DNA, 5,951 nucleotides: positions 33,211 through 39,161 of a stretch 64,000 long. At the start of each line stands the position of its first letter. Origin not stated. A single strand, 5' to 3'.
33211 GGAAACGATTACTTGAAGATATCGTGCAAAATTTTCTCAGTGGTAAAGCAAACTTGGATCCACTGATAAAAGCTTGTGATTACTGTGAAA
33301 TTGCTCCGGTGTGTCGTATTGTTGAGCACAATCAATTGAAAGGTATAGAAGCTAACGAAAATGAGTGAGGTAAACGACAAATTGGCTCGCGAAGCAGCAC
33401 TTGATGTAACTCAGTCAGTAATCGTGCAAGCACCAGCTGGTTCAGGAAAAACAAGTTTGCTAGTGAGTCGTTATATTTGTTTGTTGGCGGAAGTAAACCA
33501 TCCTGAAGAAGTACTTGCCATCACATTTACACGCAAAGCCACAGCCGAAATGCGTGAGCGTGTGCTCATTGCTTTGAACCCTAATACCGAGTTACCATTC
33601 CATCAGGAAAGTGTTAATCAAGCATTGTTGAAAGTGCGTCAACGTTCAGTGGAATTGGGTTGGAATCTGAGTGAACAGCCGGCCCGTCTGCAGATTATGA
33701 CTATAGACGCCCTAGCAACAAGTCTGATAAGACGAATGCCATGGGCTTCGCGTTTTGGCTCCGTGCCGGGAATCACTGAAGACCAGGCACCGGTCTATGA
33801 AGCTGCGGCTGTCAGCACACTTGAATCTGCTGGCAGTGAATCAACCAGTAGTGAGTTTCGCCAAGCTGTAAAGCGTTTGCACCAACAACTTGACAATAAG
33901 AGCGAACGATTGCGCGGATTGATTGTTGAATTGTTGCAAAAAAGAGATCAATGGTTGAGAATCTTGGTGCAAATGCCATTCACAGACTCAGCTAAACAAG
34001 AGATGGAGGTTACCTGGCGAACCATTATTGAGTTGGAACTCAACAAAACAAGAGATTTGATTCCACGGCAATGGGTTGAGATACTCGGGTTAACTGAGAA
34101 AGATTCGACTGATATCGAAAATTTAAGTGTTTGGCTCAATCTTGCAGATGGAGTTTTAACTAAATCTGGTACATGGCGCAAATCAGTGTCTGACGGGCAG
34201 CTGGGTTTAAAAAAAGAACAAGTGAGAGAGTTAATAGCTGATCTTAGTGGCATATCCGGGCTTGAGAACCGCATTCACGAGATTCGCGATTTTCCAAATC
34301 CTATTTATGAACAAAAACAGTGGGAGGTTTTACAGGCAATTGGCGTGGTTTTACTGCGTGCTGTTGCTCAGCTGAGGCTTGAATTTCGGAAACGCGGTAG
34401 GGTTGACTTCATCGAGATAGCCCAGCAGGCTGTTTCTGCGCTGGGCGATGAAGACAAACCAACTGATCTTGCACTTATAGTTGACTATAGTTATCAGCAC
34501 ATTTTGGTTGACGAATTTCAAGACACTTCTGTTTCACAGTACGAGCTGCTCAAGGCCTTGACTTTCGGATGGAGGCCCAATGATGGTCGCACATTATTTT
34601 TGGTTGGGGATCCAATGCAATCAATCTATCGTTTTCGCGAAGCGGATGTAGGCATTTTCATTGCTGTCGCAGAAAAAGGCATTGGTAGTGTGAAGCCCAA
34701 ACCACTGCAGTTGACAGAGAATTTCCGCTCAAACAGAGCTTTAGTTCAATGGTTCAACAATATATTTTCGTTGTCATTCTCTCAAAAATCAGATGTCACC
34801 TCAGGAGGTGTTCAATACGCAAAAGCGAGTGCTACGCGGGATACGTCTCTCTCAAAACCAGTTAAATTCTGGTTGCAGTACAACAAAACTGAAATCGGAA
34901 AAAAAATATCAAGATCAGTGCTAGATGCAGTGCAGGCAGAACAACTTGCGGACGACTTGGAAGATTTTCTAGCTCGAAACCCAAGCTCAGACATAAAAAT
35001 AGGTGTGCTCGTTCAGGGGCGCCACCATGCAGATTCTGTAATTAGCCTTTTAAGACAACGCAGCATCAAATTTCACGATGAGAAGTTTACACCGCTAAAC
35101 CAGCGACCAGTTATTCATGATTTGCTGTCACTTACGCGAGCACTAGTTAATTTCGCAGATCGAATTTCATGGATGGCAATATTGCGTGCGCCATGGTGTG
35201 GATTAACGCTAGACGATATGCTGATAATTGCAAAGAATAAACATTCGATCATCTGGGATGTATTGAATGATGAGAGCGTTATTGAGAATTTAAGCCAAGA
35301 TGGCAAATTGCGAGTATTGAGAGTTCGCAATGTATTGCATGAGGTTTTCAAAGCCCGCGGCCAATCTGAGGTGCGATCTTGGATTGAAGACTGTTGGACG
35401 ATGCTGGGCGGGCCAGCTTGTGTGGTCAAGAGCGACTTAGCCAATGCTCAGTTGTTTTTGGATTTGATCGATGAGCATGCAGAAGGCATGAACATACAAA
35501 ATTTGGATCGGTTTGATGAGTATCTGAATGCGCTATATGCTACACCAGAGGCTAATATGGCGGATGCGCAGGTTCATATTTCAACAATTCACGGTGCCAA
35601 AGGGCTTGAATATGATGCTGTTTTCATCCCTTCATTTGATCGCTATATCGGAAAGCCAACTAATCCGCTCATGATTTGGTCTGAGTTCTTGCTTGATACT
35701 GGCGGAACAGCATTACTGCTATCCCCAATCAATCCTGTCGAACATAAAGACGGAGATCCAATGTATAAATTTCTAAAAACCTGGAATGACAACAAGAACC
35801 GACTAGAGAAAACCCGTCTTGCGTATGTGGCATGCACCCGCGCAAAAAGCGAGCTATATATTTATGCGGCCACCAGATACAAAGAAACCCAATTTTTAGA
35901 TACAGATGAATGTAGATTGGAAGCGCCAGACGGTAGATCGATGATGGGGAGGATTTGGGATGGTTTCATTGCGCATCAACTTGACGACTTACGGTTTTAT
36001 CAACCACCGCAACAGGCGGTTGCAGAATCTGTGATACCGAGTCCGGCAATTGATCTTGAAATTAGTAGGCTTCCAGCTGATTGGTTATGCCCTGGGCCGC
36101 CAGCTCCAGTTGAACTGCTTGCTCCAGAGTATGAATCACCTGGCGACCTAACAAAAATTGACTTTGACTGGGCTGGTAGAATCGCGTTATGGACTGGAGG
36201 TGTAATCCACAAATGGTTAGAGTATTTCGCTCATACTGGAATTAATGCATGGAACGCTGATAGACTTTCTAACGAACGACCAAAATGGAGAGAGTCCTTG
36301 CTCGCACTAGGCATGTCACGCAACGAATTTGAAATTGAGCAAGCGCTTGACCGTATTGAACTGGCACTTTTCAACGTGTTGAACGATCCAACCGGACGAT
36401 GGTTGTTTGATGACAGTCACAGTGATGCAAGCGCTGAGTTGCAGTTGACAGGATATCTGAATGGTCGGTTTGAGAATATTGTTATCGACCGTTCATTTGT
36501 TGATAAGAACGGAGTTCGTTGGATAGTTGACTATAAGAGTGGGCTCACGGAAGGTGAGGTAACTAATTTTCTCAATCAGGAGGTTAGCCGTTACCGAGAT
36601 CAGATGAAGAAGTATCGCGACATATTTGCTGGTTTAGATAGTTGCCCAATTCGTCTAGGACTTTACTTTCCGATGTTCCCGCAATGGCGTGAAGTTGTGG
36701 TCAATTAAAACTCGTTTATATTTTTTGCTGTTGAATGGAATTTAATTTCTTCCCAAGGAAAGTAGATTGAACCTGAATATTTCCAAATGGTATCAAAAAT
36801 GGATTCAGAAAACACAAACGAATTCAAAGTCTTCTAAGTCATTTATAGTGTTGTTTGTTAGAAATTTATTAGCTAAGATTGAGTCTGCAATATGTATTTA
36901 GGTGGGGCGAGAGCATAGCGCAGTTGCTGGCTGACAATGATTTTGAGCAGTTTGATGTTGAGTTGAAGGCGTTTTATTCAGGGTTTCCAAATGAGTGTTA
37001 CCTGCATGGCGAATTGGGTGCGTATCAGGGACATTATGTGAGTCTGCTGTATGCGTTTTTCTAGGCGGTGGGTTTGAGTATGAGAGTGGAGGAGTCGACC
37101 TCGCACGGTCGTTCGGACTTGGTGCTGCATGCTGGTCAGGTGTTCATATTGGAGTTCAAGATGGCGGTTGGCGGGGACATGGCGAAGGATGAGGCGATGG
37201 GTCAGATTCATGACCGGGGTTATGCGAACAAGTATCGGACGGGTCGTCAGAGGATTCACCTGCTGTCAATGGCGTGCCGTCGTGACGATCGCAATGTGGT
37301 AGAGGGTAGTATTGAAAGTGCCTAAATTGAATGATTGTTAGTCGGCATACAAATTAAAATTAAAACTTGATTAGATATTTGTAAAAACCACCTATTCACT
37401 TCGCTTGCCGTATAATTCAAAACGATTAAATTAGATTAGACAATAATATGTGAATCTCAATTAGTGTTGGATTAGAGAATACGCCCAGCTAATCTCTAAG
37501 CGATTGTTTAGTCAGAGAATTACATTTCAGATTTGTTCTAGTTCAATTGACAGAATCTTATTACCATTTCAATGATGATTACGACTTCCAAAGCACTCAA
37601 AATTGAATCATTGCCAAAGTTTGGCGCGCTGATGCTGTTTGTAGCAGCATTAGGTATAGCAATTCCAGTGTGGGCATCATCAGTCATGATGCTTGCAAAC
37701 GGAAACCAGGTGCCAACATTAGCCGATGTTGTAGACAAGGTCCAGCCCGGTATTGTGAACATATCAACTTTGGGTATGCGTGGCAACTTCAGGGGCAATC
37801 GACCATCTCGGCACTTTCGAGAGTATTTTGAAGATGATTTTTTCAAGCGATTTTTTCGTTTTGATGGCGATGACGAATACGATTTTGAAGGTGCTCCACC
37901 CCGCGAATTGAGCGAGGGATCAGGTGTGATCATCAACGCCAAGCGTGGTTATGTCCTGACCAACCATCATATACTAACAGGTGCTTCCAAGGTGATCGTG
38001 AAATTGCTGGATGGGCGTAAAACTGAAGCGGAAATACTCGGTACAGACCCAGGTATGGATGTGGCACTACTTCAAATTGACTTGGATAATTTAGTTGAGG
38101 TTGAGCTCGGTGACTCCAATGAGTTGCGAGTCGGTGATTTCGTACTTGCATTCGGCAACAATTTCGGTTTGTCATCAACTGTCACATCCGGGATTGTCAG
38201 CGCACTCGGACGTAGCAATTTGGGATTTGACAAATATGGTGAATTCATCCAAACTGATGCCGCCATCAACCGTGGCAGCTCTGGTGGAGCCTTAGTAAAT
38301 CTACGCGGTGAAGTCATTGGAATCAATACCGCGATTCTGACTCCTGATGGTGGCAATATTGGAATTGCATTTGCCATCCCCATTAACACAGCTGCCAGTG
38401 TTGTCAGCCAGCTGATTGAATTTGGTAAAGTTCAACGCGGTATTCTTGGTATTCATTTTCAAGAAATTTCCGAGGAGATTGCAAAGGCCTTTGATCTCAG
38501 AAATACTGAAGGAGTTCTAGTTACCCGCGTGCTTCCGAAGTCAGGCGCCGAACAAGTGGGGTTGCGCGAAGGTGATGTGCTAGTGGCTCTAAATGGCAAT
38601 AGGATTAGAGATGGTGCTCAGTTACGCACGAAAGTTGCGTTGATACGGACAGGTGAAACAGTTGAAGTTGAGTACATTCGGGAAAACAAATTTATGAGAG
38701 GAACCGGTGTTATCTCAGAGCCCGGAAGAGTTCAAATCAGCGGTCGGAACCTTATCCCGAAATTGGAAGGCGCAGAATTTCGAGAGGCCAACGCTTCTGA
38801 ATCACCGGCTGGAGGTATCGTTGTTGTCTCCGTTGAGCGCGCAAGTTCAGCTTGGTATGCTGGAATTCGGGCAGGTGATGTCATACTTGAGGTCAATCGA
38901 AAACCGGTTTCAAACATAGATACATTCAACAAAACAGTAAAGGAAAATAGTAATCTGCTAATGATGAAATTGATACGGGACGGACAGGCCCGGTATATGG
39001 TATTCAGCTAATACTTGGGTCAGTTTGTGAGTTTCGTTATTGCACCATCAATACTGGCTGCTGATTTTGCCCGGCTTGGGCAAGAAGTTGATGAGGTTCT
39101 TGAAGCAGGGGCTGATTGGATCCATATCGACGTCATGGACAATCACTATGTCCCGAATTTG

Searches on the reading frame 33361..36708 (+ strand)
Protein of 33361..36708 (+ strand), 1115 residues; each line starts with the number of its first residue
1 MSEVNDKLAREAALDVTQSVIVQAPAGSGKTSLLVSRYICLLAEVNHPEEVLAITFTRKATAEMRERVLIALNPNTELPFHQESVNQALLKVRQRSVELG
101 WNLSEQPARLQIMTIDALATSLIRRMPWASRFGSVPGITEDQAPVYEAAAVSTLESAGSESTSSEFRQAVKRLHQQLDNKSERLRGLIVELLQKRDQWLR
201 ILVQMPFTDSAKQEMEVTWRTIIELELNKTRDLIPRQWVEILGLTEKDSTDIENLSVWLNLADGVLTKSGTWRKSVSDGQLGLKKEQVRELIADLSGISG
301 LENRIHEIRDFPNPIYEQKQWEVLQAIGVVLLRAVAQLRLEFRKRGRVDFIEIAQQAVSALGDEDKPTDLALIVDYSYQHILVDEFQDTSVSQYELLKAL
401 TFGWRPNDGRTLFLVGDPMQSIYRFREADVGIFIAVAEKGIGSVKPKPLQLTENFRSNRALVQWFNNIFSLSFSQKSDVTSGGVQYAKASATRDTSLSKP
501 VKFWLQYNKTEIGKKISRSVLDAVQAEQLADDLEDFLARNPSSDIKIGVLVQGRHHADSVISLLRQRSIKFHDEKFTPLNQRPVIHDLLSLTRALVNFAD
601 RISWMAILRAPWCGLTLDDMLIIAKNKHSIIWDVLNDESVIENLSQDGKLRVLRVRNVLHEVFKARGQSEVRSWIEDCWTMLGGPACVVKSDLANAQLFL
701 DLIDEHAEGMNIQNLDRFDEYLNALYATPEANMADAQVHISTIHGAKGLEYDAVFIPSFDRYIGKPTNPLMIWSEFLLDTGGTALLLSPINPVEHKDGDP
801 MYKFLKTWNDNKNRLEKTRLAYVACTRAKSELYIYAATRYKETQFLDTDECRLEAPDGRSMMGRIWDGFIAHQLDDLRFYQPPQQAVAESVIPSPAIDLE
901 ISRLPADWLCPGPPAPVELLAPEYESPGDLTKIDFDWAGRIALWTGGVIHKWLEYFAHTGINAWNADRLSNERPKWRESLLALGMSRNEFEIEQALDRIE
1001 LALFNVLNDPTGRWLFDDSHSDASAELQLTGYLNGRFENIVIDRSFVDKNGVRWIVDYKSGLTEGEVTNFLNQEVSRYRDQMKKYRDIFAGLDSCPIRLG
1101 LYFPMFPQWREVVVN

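Call 52: search_protein_families(library=ncbifam, proteins=[window:33361-36708:+], max_evalue=1e-10)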
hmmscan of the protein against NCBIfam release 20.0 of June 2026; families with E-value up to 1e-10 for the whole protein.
window:33361-36708:+ (1115 aa): 14 families
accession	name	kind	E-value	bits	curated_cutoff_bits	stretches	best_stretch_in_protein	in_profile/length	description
TIGR02784.1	addA_alphas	equivalog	2.5e-57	195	860.75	1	13-1090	6-1115/1138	double-strand break repair helicase AddA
TIGR00609.1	recB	equivalog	3.1e-55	187.9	696.05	2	16-570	8-570/1175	exodeoxyribonuclease V subunit beta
NF010485.0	PRK13909.1-2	equivalog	9.4e-53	179.6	650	1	22-488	8-449/909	RecB-like helicase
TIGR01073.1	pcrA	equivalog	4.6e-42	144.3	911.2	2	375-469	207-293/725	DNA helicase PcrA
TIGR02785.1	addA_Gpos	equivalog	1.1e-41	142.7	707.65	1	318-488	328-495/1234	helicase-exonuclease AddAB subunit AddA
NF010487.0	PRK13909.1-4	equivalog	3.6e-36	124.8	759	2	343-594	293-525/924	RecB-like helicase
TIGR01074.1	rep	equivalog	1.8e-32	112.5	951.45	0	524-756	321-570/668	DNA helicase Rep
NF008743.0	PRK11773.1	equivalog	4.6e-29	101.3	965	0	3-74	9-80/720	DNA helicase II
NF008276.0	PRK11054.1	equivalog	4.9e-28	98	543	1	341-452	402-501/684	DNA helicase IV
TIGR01075.1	uvrD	equivalog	1.4e-27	96.3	1144.45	1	344-468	178-291/715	DNA helicase II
NF010484.0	PRK13909.1-1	equivalog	2.7e-25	88.3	1074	1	18-495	6-460/945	RecB-like helicase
NF010486.0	PRK13909.1-3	equivalog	8.4e-23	80.3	1109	1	372-472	325-426/921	RecB-like helicase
NF008128.0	PRK10876.1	equivalog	2.3e-21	75.2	1697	1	328-537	325-530/1181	exodeoxyribonuclease V subunit beta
NF008172.0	PRK10919.1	equivalog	3.3e-19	68.6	1168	0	379-463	209-285/673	DNA helicase Rep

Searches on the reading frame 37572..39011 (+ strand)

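Call 52: search_protein_families(library=ncbifam, proteins=[window:37572-39011:+], max_evalue=1e-10)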
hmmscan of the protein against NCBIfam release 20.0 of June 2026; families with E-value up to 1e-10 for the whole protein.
window:37572-39011:+ (479 aa): 12 families
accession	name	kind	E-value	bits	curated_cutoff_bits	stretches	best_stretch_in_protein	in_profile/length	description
TIGR02037.1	degP_htrA_DO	subfamily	2.7e-132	441.8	416.2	1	49-477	2-433/434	Do family serine endopeptidase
NF007526.1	PRK10139.1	equivalog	1.4e-119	399.8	756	1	21-477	12-454/456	serine endoprotease DegQ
NF008189.1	PRK10942.1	equivalog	9e-118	393.7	720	1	21-477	12-475/477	serine endoprotease DegP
NF041521.1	HhoA_HhoB_HtrA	equivalog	2e-89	300.2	450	1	51-374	4-324/335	HhoA/HhoB/HtrA family serine endopeptidase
TIGR02038.1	protease_degS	equivalog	3.9e-74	249.9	422.95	1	116-383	80-348/351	outer membrane-stress sensor serine endopeptidase DegS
NF047968.1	SerProtHtrA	equivalog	4.1e-71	240.2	470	1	111-374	84-350/357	serine protease HtrA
NF008147.1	PRK10898.1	equivalog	3.7e-70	236.8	408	1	115-375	79-341/352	outer membrane-stress sensor serine endopeptidase DegS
NF040960.1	MamE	equivalog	2.2e-55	188.5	800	1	116-280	124-292/659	magnetosome formation protease MamE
NF050055.1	SerProtHtrAMycob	equivalog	6.9e-53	180.3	800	1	111-373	224-490/502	serine protease HtrA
NF053637.1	SerProtHtrAspr2045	equivalog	9.3e-45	153.2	650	1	111-373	100-378/394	serine protease HtrA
NF040961.1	MamO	equivalog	1.6e-18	66.4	800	1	114-286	98-271/648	magnetosome protein MamO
NF033740.0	MarP_fam_protase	equivalog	2.3e-14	53.2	250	1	113-251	210-350/390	MarP family serine protease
